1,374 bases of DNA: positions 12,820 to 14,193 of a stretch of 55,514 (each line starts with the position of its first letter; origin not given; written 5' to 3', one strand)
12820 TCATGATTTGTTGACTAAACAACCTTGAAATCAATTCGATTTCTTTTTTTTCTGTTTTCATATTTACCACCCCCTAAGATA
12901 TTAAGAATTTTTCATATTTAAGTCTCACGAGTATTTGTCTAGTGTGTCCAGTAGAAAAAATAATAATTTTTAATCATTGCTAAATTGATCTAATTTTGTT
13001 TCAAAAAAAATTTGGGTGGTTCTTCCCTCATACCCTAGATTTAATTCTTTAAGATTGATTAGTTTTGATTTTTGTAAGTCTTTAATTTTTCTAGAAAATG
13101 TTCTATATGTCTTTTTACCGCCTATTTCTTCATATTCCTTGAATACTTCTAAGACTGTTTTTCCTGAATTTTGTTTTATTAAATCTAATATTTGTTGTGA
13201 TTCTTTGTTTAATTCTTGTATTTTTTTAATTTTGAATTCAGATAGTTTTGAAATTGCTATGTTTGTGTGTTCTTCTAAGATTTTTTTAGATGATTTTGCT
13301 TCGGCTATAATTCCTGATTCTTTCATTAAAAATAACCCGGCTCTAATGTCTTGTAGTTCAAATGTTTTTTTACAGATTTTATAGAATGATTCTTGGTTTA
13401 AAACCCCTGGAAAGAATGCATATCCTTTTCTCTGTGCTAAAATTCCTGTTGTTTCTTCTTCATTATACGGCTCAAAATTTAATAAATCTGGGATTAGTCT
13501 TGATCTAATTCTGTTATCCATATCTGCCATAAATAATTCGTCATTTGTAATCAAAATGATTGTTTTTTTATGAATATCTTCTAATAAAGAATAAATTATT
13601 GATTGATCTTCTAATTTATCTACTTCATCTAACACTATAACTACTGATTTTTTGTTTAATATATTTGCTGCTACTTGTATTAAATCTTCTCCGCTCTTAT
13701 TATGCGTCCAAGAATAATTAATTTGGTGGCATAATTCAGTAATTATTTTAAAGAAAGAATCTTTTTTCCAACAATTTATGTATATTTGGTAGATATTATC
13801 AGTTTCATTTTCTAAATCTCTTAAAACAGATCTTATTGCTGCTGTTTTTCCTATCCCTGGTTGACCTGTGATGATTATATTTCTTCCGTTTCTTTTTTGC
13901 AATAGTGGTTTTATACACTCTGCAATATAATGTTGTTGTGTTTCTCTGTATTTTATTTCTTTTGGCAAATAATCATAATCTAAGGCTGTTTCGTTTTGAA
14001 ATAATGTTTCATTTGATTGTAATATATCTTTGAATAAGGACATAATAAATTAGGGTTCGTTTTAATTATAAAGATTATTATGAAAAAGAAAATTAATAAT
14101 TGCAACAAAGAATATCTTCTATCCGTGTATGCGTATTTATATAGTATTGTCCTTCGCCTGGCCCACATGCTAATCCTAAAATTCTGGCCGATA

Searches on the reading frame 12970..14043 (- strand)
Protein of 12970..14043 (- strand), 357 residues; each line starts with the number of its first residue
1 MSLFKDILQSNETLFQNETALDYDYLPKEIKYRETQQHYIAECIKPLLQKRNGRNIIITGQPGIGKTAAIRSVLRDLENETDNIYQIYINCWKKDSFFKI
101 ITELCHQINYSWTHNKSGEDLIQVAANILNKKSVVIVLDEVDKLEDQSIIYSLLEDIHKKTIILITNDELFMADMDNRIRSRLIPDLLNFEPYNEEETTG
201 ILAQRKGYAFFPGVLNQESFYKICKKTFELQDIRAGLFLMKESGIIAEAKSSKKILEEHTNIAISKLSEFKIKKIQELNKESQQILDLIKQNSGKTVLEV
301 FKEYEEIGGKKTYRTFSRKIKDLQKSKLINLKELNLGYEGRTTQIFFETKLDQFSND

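Call 7: search_protein_families(library=pfam, max_evalue=0.1, proteins=[window:12970-14043:-])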
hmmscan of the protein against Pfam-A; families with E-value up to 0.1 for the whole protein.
window:12970-14043:- (357 aa): 31 families (the best 25 are shown)
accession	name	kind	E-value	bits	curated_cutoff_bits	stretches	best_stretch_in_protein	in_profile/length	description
PF13401.12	AAA_22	-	2.9e-13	50.7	27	1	52-149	4-101/130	AAA domain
PF13191.12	AAA_16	-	1.2e-09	39.3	32.6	1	32-150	4-152/167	AAA ATPase domain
PF00931.28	NB-ARC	-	6.3e-08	32.6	23.5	1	40-167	5-135/248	NB-ARC domain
PF00004.35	AAA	-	6.5e-08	33.5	21.2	1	56-183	1-123/131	ATPase family associated with various cellular activities (AAA)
PF22703.2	Cdc6_lid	-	2.2e-07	31.1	27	1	201-263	3-66/68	Cdc6 AAA+ ATPase-type lid domain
PF24883.2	NPHP3_N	-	3.6e-07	31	24.8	1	51-161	20-153/164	Nephrocystin 3, N-terminal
PF07728.20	AAA_5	-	1.5e-06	28.7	22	1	55-177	1-110/139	AAA domain (dynein-related subfamily)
PF05729.18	NACHT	-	5.1e-06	26.9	26.7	1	55-155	2-115/167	NACHT domain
PF13245.12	AAA_19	-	6.1e-06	26.9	25.1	1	51-165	9-122/134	AAA domain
PF01637.24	ATPase_2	-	2.2e-05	24.8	33.2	1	44-196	11-144/225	ATPase domain predominantly from Archaea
PF03266.21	NTPase_1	-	4.8e-05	23.7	23.9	1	55-81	1-27/168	NTPase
PF20720.3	nSTAND3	-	0.00014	22.1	27.2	1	54-87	18-51/155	Novel STAND NTPase 3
PF00270.35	DEAD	-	0.00039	20.6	26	1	41-83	5-45/167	DEAD/DEAH box helicase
PF05621.17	TniB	-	0.00063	19.7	22.4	1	50-147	32-139/189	Bacterial TniB protein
PF13479.12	AAA_24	-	0.00091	19.6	27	1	54-151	3-83/195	AAA domain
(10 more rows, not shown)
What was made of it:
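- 12970..14043 (-): orc1/cdc6, the backbone anchor on the left. About 46 bp of shared upstream sequence (14044-14089) carries its presumed promoter. Pfam AAA_22, Cdc6_lid and Cdc6_C (call 7).
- Checked: orc1/cdc6 12970-14043(-): AAA_22 2.9e-13, Cdc6_lid 2.2e-7 (call 7).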

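Call 13: find_encoding_contigs(protein=window:12970-14043:-, flank=10000, max_places=10)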
Protein window:12970-14043:- (357 aa): 24 contigs read that carry it; 2 places shown.
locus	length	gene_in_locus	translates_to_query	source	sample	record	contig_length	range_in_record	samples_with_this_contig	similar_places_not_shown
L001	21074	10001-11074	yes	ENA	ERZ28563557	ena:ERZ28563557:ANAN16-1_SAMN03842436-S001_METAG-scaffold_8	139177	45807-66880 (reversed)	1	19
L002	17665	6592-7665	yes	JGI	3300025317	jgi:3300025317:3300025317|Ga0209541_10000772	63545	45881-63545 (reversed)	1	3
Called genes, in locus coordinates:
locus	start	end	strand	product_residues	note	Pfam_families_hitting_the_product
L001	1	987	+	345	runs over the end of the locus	PF13528:Glyco_trans_1_3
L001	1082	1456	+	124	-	PF01201:Ribosomal_S8e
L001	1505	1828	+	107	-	-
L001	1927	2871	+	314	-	PF08271:Zn_Ribbon_TF, PF00382:TFIIB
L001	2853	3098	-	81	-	-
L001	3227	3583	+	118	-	-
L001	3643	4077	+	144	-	-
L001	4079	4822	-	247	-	PF08843:AbiEii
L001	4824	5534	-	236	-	-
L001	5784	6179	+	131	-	-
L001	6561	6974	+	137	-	-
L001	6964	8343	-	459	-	PF00990:GGDEF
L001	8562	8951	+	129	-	-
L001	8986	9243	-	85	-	PF05016:ParE_toxin (weak)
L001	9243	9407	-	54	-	-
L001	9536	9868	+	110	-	-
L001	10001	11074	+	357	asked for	PF13191:AAA_16, PF00931:NB-ARC, PF01637:ATPase_2 (weak), PF13245:AAA_19 (weak), PF00004:AAA, PF05729:NACHT (weak), PF07728:AAA_5 (weak), PF13401:AAA_22, +2 more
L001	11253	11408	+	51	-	-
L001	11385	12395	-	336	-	PF06925:MGDG_synth, PF04101:Glyco_tran_28_C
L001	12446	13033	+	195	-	PF00149:Metallophos, PF12850:Metallophos_2, PF14582:Metallophos_3 (weak)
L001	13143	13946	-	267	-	PF01026:TatD_DNase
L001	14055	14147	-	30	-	-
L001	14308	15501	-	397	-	PF02163:Peptidase_M50, PF13180:PDZ_2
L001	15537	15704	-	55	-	-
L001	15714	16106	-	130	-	PF21485:IF5A-like_N, PF01287:eIF-5a (weak)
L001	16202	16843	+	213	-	-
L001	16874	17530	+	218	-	PF22199:FKBP26_IF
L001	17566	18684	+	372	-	PF00091:Tubulin, PF12327:FtsZ_C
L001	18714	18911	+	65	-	PF00584:SecE (weak)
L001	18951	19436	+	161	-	PF03439:Spt5-NGN, PF00467:KOW (faint)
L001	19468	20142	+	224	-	PF03946:Ribosomal_L11_N, PF00298:Ribosomal_L11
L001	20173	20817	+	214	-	PF02585:PIG-L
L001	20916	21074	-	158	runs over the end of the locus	PF13489:Methyltransf_23, PF01209:Ubie_methyltran (weak), PF13847:Methyltransf_31 (weak), PF13649:Methyltransf_25, PF08241:Methyltransf_11, PF08242:Methyltransf_12 (weak)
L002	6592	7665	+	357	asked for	PF13191:AAA_16, PF00931:NB-ARC, PF01637:ATPase_2 (weak), PF13245:AAA_19 (weak), PF00004:AAA, PF05729:NACHT (weak), PF07728:AAA_5 (weak), PF13401:AAA_22, +2 more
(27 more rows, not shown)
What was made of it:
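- Checked: They include glycosyltransferases, a peptidase, TatD and a metallophosphoesterase (calls 7, 13).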

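Call 18: find_related_loci(query=window:12970-14043:-, collection=genome_contigs, flank=10000)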
Query window:12970-14043:- (357 aa) in genome_contigs; peptide patterns used: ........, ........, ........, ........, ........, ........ (x = any residue, [..] = any of these).
159 stretches matched a pattern; 62 encode a relative of the query (tblastn E <= 1e-3); 62 distinct loci.
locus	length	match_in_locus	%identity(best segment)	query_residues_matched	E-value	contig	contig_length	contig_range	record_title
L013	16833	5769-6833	89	1-355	0e+0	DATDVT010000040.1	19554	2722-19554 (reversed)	MAG TPA_asm: Candidatus Nanoarchaeia archaeon isolate SMAG_U8091 k141_2188372, whole genome shotgun sequence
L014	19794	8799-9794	57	1-333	3e-123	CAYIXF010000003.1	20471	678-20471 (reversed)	MAG TPA_asm: Candidatus Woesearchaeota archaeon isolate ERP119705_co6_1028 genome assembly, contig: NODE_2784_length_204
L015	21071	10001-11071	55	3-356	3e-122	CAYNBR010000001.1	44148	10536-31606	MAG TPA_asm: Candidatus Woesearchaeota archaeon isolate ERP125453_co2_375 genome assembly, contig: NODE_197_length_44148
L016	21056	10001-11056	54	1-354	6e-120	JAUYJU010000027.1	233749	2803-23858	MAG: Candidatus Nanoarchaeia archaeon isolate C24_metabat.bin.162 C24_k141_653789, whole genome shotgun sequence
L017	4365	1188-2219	53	1-345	2e-121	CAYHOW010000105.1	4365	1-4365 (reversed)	MAG TPA_asm: Candidatus Woesearchaeota archaeon isolate ERP119705_co14_579 genome assembly, contig: NODE_41177_length_43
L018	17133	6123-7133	53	1-337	3e-119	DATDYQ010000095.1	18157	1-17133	MAG TPA_asm: Candidatus Nanoarchaeia archaeon isolate SMAG_U8169 k141_1954854, whole genome shotgun sequence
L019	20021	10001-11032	52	1-345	1e-118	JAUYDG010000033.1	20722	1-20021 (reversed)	MAG: Nanoarchaeota archaeon isolate C20_metabat.bin.16 C20_k141_531689, whole genome shotgun sequence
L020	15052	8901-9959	52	1-354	6e-117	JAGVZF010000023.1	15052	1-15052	Candidatus Woesearchaeota archaeon isolate RIFCSPHIGHO2_01_FULL_29_27 rifcsphigho2_01_scaffold_17738, whole genome shotg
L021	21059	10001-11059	55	3-355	7e-117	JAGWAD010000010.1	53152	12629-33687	Candidatus Woesearchaeota archaeon isolate RIFCSPLOWO2_01_FULL_28_39 rifcsplowo2_01_scaffold_1522, whole genome shotgun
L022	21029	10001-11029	52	1-346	3e-115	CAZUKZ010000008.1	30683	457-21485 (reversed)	MAG TPA_asm: Candidatus Woesearchaeota archaeon isolate SRP077602_co2_412 genome assembly, contig: NODE_2221_length_3068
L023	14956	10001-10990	55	1-331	7e-115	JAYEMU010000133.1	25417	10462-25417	MAG: Nanoarchaeota archaeon isolate MAG073 MAG073_133, whole genome shotgun sequence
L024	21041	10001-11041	49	1-354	3e-114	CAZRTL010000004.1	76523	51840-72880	MAG TPA_asm: Candidatus Woesearchaeota archaeon isolate binchicken_co141_573 genome assembly, contig: NODE_1235_length_7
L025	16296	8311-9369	51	2-354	5e-114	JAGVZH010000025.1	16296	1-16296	Candidatus Woesearchaeota archaeon isolate RIFOXYD1_FULL_32_9 rifoxyd1_full_scaffold_3258, whole genome shotgun sequence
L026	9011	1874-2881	53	2-338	7e-114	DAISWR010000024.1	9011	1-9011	MAG TPA_asm: Nanoarchaeota archaeon isolate CTOTU2753 NODE_2507_length_9011_cov_5.933564, whole genome shotgun sequence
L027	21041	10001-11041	50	1-354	2e-113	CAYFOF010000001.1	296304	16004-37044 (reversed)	MAG TPA_asm: Candidatus Woesearchaeota archaeon isolate ERP019367_co1_57 genome assembly, contig: NODE_43_length_296304_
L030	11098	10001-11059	51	1-355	4e-113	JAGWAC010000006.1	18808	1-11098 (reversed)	Candidatus Woesearchaeota archaeon isolate RIFCSPHIGHO2_02_FULL_29_19 rifcsphigho2_02_scaffold_4920, whole genome shotgu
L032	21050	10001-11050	51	3-356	8e-113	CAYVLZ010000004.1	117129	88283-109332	MAG TPA_asm: Candidatus Woesearchaeota archaeon isolate SRP141376_co1_71 genome assembly, contig: NODE_377_length_117129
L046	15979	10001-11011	48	1-337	9e-108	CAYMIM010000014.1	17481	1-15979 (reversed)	MAG TPA_asm: Candidatus Woesearchaeota archaeon isolate binchicken_co203_642 genome assembly, contig: k141_2627548, whol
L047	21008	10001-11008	52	1-334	1e-107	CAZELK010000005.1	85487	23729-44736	MAG TPA_asm: Candidatus Woesearchaeota archaeon isolate binchicken_co251_306 genome assembly, contig: NODE_408_length_85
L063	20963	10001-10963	52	3-330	2e-106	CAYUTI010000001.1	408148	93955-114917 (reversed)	MAG TPA_asm: Candidatus Woesearchaeota archaeon isolate SRP319275_co4_113 genome assembly, contig: NODE_6_length_408148_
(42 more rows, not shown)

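Call 21: search_protein_families(library=pfam, max_evalue=1, proteins=[L001:3227-3583:+, L001:4079-4822:-, L001:4824-5534:-, L001:2853-3098:-, L001:5784-6179:+, L001:6561-6974:+, L001:3643-4077:+, L001:11253-11408:+])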
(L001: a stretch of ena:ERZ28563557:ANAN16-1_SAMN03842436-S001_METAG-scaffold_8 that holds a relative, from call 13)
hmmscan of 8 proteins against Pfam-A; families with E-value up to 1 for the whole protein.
L001:3227-3583:+ (118 aa): 8 families
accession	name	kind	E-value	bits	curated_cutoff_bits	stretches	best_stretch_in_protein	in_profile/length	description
PF09377.16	SBDS_domain_II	-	0.012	16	27.2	0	53-74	36-57/62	SBDS protein, domain II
PF16256.10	DUF4911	-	0.055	14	29.3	0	43-74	26-57/57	Domain of unknown function (DUF4911)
PF22208.1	Cas_Csm6_CARF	-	0.078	13.1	27.5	1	64-92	23-51/106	Cas_Csm6 CARF domain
PF10143.14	PhosphMutase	-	0.1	13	21.5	1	43-101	64-117/170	2,3-bisphosphoglycerate-independent phosphoglycerate mutase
PF00152.25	tRNA-synt_2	-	0.12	11.9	25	1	28-76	92-146/308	tRNA synthetases class II (D, K and N)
PF04734.18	Ceramidase_alk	-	0.14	11.2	32.1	1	16-77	26-81/509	Neutral/alkaline non-lysosomal ceramidase, N-terminal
PF14581.11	SseB_C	-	0.16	12.6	22.5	1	45-85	46-87/106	SseB protein C-terminal domain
PF14890.11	Intein_splicing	-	0.52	10.5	35.8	1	4-65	24-84/155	Intein splicing domain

L001:4079-4822:- (247 aa): 1 family
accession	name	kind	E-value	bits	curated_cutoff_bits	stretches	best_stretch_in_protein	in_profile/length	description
PF08843.17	AbiEii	-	9.8e-30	104.7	22.5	1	30-228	2-226/238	Nucleotidyl transferase AbiEii toxin, Type IV TA system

L001:4824-5534:- (236 aa): 0 families

L001:2853-3098:- (81 aa): 3 families
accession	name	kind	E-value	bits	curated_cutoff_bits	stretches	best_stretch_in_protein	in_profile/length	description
PF13545.12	HTH_Crp_2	-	0.01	16.2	27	1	20-63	26-69/70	Crp-like helix-turn-helix domain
PF08221.17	HTH_9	-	0.089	13.3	23.4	1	19-44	30-55/62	RNA polymerase III subunit RPC82 helix-turn-helix domain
PF12802.13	MarR_2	-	0.15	12.7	27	1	17-51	21-55/61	MarR family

L001:5784-6179:+ (131 aa): 0 families

L001:6561-6974:+ (137 aa): 1 family
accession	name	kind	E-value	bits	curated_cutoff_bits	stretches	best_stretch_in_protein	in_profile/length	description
PF18719.7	ArlS_N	-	0.032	14.9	27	1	83-127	43-78/140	ArlS sensor domain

L001:3643-4077:+ (144 aa): 0 families

L001:11253-11408:+ (51 aa): 0 families

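Call 22: search_protein_families(library=ncbifam, max_evalue=0.1, proteins=[L001:3227-3583:+, L001:4079-4822:-, L001:4824-5534:-, L001:2853-3098:-, L001:5784-6179:+, L001:6561-6974:+, L001:3643-4077:+])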
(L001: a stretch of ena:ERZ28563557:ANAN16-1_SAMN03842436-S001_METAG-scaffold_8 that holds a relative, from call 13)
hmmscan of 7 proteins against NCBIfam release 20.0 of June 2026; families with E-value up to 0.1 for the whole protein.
L001:3227-3583:+ (118 aa): 0 families

L001:4079-4822:- (247 aa): 1 family
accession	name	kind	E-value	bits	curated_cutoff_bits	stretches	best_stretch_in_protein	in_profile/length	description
TIGR00327.1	secE_euk_arch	equivalog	0.067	13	36.2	0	196-223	6-33/61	protein translocase SEC61 complex subunit gamma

L001:4824-5534:- (236 aa): 0 families

L001:2853-3098:- (81 aa): 0 families

L001:5784-6179:+ (131 aa): 1 family
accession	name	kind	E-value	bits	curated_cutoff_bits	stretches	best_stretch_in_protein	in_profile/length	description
NF033500.1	phi80_GamL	equivalog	0.013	15.5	40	1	52-104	28-80/89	host nuclease inhibitor GamL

L001:6561-6974:+ (137 aa): 0 families

L001:3643-4077:+ (144 aa): 0 families

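Call 30: search_protein_families(library=padloc, max_evalue=0.01, proteins=[L001:4079-4822:-, L001:4824-5534:-, L001:3227-3583:+, L001:5784-6179:+, L001:6561-6974:+, L001:3643-4077:+])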
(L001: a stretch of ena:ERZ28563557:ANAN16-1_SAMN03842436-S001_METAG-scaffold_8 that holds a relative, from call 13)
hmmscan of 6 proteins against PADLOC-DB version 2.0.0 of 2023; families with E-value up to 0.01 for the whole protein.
L001:4079-4822:- (247 aa): 29 families (the best 25 are shown)
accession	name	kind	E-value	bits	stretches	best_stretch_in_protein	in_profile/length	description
PDLC02323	AbiEii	-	9.3e-48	161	1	1-243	1-247/248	AbiEii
PDLC02304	AbiEii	-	1.5e-32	111.6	1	1-246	1-258/260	AbiEii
PDLC02313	AbiEii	-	1.2e-19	68.8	1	23-201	24-204/254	AbiEii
PDLC02293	AbiEii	-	1.2e-19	68.8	1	12-245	11-248/270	AbiEii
PDLC02296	AbiEii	-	6.1e-19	66.3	1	21-210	24-221/282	AbiEii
PDLC02307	AbiEii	-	8e-18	63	1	27-239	12-199/219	AbiEii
PDLC02317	AbiEii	-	1.8e-16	58.1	1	3-214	3-232/396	AbiEii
PDLC02330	AbiEii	-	2.4e-14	51.6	1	40-211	26-183/219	AbiEii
PDLC02292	AbiEii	-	4.5e-14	50.9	1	20-227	27-249/283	AbiEii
PDLC02288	AbiEii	-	1.2e-13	48.6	1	23-203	33-221/294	AbiEii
PDLC02328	AbiEii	-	5.1e-13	47.4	1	40-187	14-144/203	AbiEii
PDLC02318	AbiEii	-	1.3e-12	45.7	1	40-196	41-193/280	AbiEii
PDLC02321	AbiEii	-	5.4e-12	44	2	104-230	134-253/296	AbiEii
PDLC02324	AbiEii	-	9.4e-12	43.2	1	36-202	22-172/231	AbiEii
PDLC02305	AbiEii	-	1.4e-11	42.2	1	41-195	45-200/306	AbiEii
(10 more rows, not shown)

L001:4824-5534:- (236 aa): 19 families
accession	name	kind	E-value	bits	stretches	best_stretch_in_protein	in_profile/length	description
PDLC02267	AbiEi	-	4.6e-52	174.9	1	3-235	2-241/252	AbiEi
PDLC02269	AbiEi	-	1.8e-24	84.4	1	17-232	8-234/251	AbiEi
PDLC02287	AbiEi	-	6.8e-22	76.2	1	18-232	9-234/253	AbiEi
PDLC02271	AbiEi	-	1.5e-21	74.8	1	66-233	78-256/263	AbiEi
PDLC02237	AbiEi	-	3.6e-16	57.6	2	126-235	174-284/285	AbiEi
PDLC02276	AbiEi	-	9.5e-16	56.1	1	60-200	65-215/270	AbiEi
PDLC02270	AbiEi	-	2.3e-15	54.4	1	63-232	65-251/265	AbiEi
PDLC02266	AbiEi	-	4.4e-14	50.5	1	72-235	80-251/258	AbiEi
PDLC02282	AbiEi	-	1.6e-13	48.6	1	72-235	80-253/260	AbiEi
PDLC02241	AbiEi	-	4.7e-13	47.4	1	18-192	12-195/199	AbiEi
PDLC02272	AbiEi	-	1.8e-11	42.3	1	40-194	31-197/200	AbiEi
PDLC02252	AbiEi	-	2.8e-07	28.4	1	78-235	86-252/259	AbiEi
PDLC02230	AbiEi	-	1.9e-05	22.5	1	40-147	21-137/192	AbiEi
PDLC02225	AbiEi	-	4.6e-05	21.2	1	41-113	34-105/198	AbiEi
PDLC02232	AbiEi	-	5.3e-05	21.1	1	2-110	2-118/177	AbiEi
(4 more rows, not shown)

L001:3227-3583:+ (118 aa): 3 families
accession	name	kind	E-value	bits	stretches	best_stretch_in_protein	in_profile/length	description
PDLC01944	CARF8--CARF_TM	-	0.00066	17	1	49-96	237-287/339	-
PDLC01880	CARF4--CARF_PDDEXK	-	0.0019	15.5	1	48-116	54-121/364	-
PDLC01882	CARF4--CARF_PDDEXK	-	0.0022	14.5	1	28-102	233-309/569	-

L001:5784-6179:+ (131 aa): 0 families

L001:6561-6974:+ (137 aa): 0 families

L001:3643-4077:+ (144 aa): 0 families
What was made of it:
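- On AbiE (type IV TA / Abi): The feature is met in the other assemblies of the same population: 247 aa, PADLOC 9.3e-48 (calls 13, 30).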

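Call 31: search_protein_families(library=phrogs, max_evalue=0.01, proteins=[L001:4079-4822:-, L001:4824-5534:-, L001:3227-3583:+, L001:5784-6179:+, L001:6561-6974:+, L001:3643-4077:+])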
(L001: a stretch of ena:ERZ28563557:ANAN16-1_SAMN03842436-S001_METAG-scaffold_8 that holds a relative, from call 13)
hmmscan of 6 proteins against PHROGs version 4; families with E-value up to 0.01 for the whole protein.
L001:4079-4822:- (247 aa): 0 families

L001:4824-5534:- (236 aa): 0 families

L001:3227-3583:+ (118 aa): 1 family
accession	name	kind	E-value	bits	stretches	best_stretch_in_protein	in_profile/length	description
phrog_24478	-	unknown function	0.0095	16.1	0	25-113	91-181/323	-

L001:5784-6179:+ (131 aa): 0 families

L001:6561-6974:+ (137 aa): 0 families

L001:3643-4077:+ (144 aa): 0 families

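Call 45: search_solved_structures(query=A2, max_evalue=10, show_alignments=2)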
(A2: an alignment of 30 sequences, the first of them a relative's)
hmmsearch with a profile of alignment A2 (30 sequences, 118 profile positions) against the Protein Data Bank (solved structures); distinct sequences matched with E-value up to 10: 12.
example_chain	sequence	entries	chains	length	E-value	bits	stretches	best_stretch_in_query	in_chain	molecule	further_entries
9vtc_A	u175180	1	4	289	0.017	18.4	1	33-105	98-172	DciF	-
9lwv_A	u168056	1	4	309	0.018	18.3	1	33-105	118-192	DciF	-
3j3s_A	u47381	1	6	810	0.74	13.1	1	28-73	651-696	Negative regulator of genetic competence ClpC/MecB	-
3j3r_A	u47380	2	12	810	0.74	13.1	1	28-73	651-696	Negative regulator of genetic competence ClpC/MecB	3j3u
3j3t_A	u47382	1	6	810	0.75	13.1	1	28-73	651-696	Negative regulator of genetic competence ClpC/MecB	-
7abr_A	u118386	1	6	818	0.76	13.1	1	28-73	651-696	Negative regulator of genetic competence ClpC/MecB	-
9vte_A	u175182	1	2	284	0.88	12.9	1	33-105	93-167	LynF/TruF/PatF family peptide O-prenyltransferase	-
2fwr_A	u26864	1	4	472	1.4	12.2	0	24-74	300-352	DNA repair protein RAD25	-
6p66_A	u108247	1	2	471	1.4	12.2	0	24-74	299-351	DNA repair protein RAD25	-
37sl_A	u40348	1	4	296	1.4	12.2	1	56-99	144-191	Cone-shaped protein SC1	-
2cxx_A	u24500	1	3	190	2.1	11.7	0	57-87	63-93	Probable GTP-binding protein engB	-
3hcw_A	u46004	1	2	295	3.4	11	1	44-105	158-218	Maltose operon transcriptional repressor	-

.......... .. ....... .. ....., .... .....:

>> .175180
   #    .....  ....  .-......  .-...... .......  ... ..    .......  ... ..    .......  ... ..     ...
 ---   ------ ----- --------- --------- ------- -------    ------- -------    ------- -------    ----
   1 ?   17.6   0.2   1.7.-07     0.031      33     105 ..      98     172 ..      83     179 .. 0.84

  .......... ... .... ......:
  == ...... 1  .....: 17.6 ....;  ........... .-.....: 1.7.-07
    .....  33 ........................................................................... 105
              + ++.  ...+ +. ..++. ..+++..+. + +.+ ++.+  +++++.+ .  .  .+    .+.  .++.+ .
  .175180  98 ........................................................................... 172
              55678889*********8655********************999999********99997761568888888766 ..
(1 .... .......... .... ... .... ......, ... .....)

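Call 46: search_protein_families(library=pfam, alignment_id=A2, max_evalue=0.1)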
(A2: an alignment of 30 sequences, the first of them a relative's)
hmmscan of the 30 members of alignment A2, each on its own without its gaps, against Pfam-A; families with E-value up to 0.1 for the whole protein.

A. member 1, L001:3227-3583:+ (118 aa): 3 families
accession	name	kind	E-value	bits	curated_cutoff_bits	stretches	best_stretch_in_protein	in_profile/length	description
PF09377.16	SBDS_domain_II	-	0.012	16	27.2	0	53-74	36-57/62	SBDS protein, domain II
PF16256.10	DUF4911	-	0.055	14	29.3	0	43-74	26-57/57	Domain of unknown function (DUF4911)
PF22208.1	Cas_Csm6_CARF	-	0.078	13.1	27.5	0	64-92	23-51/106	Cas_Csm6 CARF domain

B. families by the number of members that match (of 30 scanned): 28 families (the first 25 are shown)
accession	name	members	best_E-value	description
PF18856.6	baeRF_family12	5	0.0078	Bacterial archaeo-eukaryotic release factor family 12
PF19810.5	HFX_2341_N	2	0.02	HFX_2341-like, N-terminal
PF17760.6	UvrA_inter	2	0.036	UvrA interaction domain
PF23846.1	Cache_WalK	1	0.0013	WalK sensor protein kinase Chache domain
PF19263.5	DUF5906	1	0.0029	Family of unknown function (DUF5906)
PF08844.15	DUF1815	1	0.0046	Domain of unknown function (DUF1815)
PF09851.14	SHOCT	1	0.006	Short C-terminal domain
PF05212.18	DUF707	1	0.01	Protein of unknown function (DUF707)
PF09377.16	SBDS_domain_II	1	0.012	SBDS protein, domain II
PF00549.24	Ligase_CoA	1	0.015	CoA-ligase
PF01397.27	Terpene_synth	1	0.018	Terpene synthase, N-terminal domain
PF16805.11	Trans_coact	1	0.023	Phage late-transcription coactivator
PF07314.17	Lit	1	0.024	Lipoprotein intramolecular transacylase Lit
PF05370.16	DUF749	1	0.031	Domain of unknown function (DUF749)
PF05657.16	DUF806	1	0.032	Protein of unknown function (DUF806)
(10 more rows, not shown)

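Call 68: search_protein_families(library=pfam, proteins=[L013:1658-2080:-, L013:2071-2589:-, L013:350-607:+, L013:594-869:+], max_evalue=0.01)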
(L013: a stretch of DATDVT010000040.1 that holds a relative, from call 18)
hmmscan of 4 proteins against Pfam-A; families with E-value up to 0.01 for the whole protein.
L013:1658-2080:- (140 aa): 0 families

L013:2071-2589:- (172 aa): 7 families
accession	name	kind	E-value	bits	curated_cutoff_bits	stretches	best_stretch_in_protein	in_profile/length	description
PF01909.29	NTP_transf_2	-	2.5e-10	41.1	21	1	80-141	1-58/93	Nucleotidyltransferase domain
PF18765.7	Polbeta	-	5.5e-07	30.1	26.9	1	96-164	16-86/93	Polymerase beta, Nucleotidyltransferase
PF22600.2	MTPAP-like_central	-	9.7e-06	26.2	27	1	81-138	27-71/139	Poly(A) RNA polymerase, mitochondrial-like, central palm domain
PF13545.12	HTH_Crp_2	-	0.00046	20.5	27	1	22-52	26-56/70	Crp-like helix-turn-helix domain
PF14091.12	DUF4269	-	0.0019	19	28.9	1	84-150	9-68/151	Domain of unknown function (DUF4269)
PF04967.18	HTH_10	-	0.0066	16.7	23.1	0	14-44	19-49/53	HTH DNA binding domain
PF09339.16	HTH_IclR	-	0.0097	16.1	22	0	5-50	6-50/52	IclR helix-turn-helix domain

L013:350-607:+ (85 aa): 1 family
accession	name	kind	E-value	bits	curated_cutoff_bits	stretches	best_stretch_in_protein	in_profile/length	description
PF10884.14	DUF2683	-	5.6e-08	33.4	27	1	20-80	5-66/66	Protein of unknown function (DUF2683)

L013:594-869:+ (91 aa): 1 family
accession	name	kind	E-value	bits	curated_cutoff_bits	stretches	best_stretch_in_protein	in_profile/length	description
PF15738.11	YafQ_toxin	-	0.0031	18.2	30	1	5-90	2-87/88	Bacterial toxin of type II toxin-antitoxin system, YafQ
